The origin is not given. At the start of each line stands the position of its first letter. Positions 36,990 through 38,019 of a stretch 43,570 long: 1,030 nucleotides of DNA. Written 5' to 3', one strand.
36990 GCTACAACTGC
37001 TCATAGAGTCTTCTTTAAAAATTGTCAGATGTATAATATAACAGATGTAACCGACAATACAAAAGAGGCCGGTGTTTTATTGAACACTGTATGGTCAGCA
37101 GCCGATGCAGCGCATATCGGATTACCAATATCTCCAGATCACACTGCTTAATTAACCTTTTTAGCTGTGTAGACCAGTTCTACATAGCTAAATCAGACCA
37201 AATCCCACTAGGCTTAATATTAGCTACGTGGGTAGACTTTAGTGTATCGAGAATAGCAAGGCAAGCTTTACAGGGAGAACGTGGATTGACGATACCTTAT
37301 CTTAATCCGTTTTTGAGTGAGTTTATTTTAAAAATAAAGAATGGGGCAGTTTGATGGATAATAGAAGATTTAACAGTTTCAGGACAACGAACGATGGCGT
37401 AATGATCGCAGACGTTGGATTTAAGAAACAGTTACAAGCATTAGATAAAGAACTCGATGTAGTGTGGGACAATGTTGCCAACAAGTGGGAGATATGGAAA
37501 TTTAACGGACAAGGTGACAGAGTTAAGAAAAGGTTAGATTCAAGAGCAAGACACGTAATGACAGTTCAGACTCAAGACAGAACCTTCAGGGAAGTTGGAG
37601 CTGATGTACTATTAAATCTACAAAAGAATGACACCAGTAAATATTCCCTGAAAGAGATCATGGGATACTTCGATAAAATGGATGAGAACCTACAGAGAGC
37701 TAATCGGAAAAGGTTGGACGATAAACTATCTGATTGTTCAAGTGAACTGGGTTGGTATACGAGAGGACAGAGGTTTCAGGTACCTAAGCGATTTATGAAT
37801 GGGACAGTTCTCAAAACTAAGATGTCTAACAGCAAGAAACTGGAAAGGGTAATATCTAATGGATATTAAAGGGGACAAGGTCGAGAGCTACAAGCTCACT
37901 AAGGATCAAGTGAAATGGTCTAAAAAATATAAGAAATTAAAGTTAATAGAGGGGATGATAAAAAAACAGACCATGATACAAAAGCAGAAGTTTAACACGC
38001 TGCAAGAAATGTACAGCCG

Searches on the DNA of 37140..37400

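Call 63: search_rna_families(source=window, start=37140, end=37400, threshold=evalue, max_evalue=10)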
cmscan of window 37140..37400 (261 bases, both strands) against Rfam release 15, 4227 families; matches with E-value up to 10: 3.
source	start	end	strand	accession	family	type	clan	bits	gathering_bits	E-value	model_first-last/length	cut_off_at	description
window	37153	37241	+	RF02321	TtnuHACA14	Gene; snRNA; snoRNA; HACA-box;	-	19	100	0.6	1-133/133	no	Tetrahymena snoRNA TtnuHACA14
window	37202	37276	-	RF00377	snoU6-53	Gene; snRNA; snoRNA; CD-box;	-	14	36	1.7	1-110/110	no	Small nucleolar RNA U6-53/MBII-28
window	37293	37370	+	RF03303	mir-973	Gene; miRNA;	-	13.6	63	10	1-84/84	no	mir-973 microRNA precursor family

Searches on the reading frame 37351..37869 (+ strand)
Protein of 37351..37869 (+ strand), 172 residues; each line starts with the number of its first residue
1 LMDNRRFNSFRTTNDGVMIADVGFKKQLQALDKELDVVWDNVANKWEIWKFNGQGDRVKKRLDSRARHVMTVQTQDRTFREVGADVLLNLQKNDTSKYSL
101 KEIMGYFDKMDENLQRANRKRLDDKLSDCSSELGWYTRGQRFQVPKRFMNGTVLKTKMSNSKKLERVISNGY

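Call 11: search_protein_families(library=phrogs, proteins=[window:37351-37869:+])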
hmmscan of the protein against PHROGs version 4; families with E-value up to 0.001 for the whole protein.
window:37351-37869:+ (172 aa): 0 families

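Call 55: search_protein_families(library=pfam, max_evalue=0.01, proteins=[window:37354-37869:+])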
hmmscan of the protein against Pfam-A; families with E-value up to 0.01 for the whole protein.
window:37354-37869:+ (171 aa): 0 families

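Call 66: find_homologous_proteins(query=window:37354-37869:+, max_evalue=1e-20)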
Query window:37354-37869:+ (171 aa): 42 proteins with E <= 1e-20 among 67 candidates.
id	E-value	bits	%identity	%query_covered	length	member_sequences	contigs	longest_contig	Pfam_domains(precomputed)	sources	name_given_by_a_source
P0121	1.8e-102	358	92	100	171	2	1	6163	-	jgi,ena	-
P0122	1.7e-89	316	81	100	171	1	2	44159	-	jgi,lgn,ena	-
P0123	4.4e-57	210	57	99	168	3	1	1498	-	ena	-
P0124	8.9e-56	206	57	99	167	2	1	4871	-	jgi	-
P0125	2.3e-54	202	56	96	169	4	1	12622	-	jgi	-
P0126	3.2e-53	198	55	96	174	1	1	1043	-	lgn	-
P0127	5.1e-53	197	58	96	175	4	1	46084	-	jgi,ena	-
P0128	5.8e-53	197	54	99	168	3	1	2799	-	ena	-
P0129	6.5e-53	197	56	99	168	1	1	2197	-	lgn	-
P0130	9.0e-53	196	56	99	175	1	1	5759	-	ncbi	-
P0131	2.8e-51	192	53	99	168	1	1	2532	-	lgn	-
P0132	6.9e-50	187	60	84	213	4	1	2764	-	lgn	-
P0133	1.9e-49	186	56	92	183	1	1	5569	-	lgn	-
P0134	3.4e-49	185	55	97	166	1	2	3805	-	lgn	-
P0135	6.5e-49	184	59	84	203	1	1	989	-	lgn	-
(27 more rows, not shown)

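Call 67: find_encoding_contigs(protein=P0121, flank=6000, max_places=3)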
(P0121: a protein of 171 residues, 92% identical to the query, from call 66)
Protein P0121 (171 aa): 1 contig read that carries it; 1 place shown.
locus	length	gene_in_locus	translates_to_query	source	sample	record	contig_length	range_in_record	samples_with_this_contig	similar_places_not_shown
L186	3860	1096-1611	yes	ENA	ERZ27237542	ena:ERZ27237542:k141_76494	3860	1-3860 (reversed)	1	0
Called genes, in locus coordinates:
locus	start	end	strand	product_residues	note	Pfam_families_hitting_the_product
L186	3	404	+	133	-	?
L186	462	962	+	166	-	PF13392:HNH_3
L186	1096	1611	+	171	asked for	-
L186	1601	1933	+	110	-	-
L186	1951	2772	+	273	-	-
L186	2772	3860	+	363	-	?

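Call 68: find_encoding_contigs(protein=P0127, flank=10000, max_places=2)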
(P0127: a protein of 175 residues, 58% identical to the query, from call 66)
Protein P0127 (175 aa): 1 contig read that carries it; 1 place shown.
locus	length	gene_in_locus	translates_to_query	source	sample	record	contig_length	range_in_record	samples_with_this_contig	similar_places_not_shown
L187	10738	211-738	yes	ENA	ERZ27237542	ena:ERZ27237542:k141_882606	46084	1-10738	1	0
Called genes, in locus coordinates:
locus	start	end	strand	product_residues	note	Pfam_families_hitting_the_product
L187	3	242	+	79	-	?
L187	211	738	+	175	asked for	-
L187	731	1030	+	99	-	-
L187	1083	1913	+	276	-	-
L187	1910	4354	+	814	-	-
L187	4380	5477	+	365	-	-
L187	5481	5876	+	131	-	-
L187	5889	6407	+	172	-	-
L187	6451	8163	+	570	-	-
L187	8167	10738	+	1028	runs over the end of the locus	-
